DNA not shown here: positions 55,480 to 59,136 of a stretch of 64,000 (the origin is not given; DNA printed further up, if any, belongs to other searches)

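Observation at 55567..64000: Unlisted open-ended giant lipoprotein gene with GLUG-type modules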

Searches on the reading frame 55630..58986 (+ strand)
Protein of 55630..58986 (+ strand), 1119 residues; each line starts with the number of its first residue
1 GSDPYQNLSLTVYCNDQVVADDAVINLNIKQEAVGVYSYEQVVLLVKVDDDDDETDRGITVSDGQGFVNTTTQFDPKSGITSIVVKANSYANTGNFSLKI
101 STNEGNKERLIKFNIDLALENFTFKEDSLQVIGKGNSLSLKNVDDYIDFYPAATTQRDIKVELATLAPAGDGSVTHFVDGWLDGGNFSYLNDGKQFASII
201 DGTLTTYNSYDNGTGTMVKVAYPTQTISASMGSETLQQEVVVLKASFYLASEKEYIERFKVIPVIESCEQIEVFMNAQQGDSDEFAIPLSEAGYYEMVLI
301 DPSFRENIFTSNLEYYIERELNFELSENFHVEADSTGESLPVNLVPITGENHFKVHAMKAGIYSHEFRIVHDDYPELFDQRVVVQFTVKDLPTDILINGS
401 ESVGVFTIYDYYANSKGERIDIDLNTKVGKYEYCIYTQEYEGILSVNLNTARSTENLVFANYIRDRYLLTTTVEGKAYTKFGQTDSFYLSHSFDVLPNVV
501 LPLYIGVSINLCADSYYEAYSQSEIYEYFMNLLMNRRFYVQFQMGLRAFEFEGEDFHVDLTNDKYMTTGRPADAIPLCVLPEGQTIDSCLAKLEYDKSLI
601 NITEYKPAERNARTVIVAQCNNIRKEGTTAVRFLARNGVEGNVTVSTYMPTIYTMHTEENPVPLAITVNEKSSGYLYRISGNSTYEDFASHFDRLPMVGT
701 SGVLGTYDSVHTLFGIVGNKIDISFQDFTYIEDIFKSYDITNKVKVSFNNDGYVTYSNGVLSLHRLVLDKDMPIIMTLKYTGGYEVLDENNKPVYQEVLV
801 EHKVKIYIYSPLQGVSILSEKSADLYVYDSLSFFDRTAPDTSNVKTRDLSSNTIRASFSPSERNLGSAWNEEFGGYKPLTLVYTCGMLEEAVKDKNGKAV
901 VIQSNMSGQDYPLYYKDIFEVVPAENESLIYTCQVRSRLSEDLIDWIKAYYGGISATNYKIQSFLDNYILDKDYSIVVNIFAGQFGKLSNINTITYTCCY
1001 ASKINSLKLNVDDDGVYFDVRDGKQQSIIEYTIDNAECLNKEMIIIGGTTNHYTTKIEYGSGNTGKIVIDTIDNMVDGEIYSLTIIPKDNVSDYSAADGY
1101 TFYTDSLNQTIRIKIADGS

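Call 67: search_solved_structures(query=A3, max_evalue=5)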
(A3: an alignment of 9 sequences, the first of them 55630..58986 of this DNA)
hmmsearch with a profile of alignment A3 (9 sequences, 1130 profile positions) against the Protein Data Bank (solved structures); distinct sequences matched with E-value up to 5: 2.
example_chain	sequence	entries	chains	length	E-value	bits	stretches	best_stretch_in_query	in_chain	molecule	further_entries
3isy_A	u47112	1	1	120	0.0017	19.3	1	258-362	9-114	Intracellular proteinase inhibitor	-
6fwx_A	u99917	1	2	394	0.89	10.3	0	58-138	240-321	Titin,Titin,Titin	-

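Call 83: find_homologous_proteins(query=A3, max_evalue=0.001)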
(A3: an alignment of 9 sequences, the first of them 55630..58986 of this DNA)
Query A3 (9 sequences): 8000 candidates shared short words with the query, none scored E <= 0.001.
